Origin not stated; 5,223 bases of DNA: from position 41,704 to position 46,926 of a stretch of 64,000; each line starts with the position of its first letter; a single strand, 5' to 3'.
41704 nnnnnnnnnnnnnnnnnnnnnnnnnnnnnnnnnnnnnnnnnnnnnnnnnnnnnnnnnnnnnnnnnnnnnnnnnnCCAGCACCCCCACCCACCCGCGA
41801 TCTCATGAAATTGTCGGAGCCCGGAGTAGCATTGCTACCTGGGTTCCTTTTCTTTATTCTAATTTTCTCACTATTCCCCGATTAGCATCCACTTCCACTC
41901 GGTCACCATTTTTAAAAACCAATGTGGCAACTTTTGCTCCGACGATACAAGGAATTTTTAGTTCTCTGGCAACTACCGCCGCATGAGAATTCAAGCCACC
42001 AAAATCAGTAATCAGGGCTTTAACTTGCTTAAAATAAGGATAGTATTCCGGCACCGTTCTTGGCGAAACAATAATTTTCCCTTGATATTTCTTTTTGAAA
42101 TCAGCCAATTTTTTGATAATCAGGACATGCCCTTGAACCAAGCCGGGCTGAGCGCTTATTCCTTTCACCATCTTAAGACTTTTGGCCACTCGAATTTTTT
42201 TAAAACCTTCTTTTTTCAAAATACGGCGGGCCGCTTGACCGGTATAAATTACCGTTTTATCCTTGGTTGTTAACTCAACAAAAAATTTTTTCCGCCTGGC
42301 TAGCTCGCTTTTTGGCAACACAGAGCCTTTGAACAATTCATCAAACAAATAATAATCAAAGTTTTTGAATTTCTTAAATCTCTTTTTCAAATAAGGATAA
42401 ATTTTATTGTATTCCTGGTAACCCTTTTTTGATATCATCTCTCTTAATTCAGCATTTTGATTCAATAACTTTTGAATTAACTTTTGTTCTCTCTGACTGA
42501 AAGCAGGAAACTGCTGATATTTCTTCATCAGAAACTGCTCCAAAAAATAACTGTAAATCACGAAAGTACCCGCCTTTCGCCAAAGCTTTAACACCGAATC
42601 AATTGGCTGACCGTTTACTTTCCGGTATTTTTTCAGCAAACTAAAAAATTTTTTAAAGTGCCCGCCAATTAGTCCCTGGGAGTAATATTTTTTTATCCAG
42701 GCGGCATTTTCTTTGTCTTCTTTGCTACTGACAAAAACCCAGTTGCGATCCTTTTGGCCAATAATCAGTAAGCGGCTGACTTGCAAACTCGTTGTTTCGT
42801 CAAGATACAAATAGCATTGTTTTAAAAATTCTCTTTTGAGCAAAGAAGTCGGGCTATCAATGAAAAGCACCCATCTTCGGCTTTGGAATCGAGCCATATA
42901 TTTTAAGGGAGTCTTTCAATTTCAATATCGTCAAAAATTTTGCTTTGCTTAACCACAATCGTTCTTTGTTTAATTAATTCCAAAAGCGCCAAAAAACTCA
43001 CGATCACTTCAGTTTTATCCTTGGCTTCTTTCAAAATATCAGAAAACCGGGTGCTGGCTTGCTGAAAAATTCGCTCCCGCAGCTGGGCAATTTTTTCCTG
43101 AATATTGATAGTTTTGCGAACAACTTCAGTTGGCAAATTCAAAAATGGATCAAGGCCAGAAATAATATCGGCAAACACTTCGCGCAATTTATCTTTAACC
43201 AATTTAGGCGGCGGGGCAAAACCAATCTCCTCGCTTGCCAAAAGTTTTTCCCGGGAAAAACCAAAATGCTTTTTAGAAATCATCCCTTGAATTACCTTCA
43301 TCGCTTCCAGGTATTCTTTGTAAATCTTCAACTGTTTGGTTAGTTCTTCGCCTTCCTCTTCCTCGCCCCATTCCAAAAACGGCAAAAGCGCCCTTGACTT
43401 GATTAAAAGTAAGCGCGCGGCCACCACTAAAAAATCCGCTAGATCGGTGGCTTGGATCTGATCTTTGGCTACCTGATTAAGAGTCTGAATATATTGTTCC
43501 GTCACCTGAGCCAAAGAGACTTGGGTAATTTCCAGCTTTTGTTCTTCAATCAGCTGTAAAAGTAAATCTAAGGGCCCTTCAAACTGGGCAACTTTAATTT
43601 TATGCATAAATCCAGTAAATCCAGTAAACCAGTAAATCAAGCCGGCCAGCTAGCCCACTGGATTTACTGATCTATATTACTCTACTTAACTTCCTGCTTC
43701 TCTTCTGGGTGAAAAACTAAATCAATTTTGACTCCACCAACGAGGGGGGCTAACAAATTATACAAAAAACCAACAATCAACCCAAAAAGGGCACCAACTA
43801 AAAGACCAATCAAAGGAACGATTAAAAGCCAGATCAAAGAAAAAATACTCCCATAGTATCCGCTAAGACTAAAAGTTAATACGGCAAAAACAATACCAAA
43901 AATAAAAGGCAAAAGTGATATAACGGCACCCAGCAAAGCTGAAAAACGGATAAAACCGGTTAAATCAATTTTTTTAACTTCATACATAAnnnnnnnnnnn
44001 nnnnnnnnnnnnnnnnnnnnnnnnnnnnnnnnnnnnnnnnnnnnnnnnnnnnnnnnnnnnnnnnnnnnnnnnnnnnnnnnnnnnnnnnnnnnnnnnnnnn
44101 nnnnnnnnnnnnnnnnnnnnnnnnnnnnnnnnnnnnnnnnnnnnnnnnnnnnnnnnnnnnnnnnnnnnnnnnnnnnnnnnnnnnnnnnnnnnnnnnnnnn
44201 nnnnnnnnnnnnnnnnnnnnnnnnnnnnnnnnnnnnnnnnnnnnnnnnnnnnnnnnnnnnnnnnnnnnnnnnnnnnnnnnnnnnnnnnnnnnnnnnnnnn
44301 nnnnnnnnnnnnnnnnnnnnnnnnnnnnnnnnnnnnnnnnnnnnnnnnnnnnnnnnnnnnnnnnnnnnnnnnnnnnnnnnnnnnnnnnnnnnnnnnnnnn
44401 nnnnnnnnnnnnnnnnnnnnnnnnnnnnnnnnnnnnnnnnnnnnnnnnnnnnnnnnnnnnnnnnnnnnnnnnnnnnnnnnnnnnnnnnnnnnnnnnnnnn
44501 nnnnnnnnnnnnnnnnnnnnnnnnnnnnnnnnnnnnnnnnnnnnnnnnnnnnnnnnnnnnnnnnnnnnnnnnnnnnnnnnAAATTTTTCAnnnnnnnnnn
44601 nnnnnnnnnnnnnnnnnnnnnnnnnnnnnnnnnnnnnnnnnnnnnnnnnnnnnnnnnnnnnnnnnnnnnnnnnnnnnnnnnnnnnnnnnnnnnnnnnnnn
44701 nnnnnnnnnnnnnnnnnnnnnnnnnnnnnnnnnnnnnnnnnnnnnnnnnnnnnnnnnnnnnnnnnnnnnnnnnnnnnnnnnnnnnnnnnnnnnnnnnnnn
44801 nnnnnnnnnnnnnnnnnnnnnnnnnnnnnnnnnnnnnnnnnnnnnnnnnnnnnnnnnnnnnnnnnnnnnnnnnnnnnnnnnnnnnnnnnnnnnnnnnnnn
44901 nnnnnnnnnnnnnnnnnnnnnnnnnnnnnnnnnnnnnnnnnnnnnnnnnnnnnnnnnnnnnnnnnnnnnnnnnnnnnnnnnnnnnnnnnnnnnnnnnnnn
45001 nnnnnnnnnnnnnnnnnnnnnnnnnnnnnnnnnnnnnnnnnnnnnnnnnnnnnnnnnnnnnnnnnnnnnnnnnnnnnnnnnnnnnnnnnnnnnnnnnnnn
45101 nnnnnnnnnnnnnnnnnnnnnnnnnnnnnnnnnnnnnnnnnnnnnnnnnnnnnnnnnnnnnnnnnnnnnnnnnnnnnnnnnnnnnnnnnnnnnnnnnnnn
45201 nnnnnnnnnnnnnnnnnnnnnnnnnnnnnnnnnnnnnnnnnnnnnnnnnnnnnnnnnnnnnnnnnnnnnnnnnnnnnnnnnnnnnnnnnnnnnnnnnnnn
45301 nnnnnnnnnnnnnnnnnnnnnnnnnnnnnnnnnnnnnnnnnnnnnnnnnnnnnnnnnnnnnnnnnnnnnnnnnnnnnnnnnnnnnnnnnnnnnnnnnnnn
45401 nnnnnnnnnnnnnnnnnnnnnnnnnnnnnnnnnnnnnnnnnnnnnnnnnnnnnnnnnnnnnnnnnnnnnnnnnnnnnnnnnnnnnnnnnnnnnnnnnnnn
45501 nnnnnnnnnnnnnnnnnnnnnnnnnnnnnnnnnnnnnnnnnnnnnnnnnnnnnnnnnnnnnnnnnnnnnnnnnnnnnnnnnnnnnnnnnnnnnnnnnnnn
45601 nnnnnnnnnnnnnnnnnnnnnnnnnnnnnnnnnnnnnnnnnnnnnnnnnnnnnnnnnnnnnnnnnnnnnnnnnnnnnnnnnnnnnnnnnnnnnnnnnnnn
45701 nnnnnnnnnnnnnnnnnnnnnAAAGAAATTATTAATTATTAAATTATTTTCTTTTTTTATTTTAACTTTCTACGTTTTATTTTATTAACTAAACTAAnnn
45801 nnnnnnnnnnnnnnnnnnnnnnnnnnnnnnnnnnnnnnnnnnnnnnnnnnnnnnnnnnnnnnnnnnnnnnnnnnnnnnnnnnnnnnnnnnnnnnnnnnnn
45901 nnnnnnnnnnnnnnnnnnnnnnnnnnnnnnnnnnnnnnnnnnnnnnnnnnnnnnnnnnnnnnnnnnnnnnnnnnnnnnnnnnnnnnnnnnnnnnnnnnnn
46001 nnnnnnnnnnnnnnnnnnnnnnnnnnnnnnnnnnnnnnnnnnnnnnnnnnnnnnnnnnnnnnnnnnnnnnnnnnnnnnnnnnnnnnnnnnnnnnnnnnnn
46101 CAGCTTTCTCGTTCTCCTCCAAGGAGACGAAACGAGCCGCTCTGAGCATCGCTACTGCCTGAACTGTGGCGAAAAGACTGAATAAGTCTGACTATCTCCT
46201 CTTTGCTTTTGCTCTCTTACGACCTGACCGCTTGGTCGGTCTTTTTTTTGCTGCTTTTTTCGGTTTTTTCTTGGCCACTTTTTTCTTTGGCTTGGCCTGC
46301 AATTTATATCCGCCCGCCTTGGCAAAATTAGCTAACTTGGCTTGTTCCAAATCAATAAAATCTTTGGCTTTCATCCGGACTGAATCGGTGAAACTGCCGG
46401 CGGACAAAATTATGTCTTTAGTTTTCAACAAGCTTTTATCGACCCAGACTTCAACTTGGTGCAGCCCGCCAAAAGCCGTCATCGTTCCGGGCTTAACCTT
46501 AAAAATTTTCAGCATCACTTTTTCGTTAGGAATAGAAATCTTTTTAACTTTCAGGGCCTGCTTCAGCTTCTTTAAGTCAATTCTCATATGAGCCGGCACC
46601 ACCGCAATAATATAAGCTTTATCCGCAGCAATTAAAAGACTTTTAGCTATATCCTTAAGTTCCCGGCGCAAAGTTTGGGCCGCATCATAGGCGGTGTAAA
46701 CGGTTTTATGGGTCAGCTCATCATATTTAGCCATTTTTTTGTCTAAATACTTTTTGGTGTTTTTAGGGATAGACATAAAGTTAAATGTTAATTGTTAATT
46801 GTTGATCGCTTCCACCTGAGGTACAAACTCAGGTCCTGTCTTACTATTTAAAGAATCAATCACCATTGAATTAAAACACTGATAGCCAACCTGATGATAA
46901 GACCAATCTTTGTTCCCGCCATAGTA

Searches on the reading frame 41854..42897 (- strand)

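Call 81: search_protein_families(library=pfam, proteins=[window:41854-42897:-], max_evalue=0.01)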
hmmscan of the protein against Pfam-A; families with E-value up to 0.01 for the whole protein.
window:41854-42897:- (347 aa): 1 family
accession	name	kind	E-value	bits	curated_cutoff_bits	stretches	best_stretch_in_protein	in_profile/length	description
PF00391.29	PEP-utilizers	-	2.2e-23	82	23.1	1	272-341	3-72/72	PEP-utilising enzyme, mobile domain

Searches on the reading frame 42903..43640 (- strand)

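Call 81: search_protein_families(library=pfam, proteins=[window:42903-43640:-], max_evalue=0.01)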
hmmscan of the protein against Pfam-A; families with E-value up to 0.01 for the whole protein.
window:42903-43640:- (245 aa): 2 families
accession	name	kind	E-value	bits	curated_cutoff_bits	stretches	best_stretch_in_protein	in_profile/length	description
PF02616.19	SMC_ScpA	-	4.4e-22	79.6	24.6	1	30-242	1-230/232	Segregation and condensation protein ScpA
PF04824.21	Rad21_Rec8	-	0.00034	20.3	22.7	1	199-243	7-51/55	Conserved region of Rad21 / Rec8 like protein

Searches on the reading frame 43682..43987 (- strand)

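Call 81: search_protein_families(library=pfam, proteins=[window:43682-43987:-], max_evalue=0.01)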
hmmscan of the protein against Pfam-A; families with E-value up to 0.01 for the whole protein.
window:43682-43987:- (101 aa): 1 family
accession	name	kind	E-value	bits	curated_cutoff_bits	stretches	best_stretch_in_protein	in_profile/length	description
PF12089.13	DUF3566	-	0.0021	18.8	22.2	1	53-90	79-116/118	Transmembrane domain of unknown function (DUF3566)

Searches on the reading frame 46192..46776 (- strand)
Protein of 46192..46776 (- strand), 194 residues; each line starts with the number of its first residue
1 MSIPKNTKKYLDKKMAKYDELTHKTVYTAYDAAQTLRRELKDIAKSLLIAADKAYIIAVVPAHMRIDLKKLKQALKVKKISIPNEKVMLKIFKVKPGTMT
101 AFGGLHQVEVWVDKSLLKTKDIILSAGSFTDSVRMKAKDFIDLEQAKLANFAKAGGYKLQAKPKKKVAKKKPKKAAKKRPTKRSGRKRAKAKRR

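Call 91: search_protein_families(library=pfam, proteins=[window:46192-46776:-], max_evalue=0.01)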
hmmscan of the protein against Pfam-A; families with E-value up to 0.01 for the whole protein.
window:46192-46776:- (194 aa): 1 family
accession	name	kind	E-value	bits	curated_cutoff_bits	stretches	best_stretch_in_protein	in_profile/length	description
PF04073.20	tRNA_edit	-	1.1e-25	90.5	25.5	1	23-143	1-123/123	Aminoacyl-tRNA editing domain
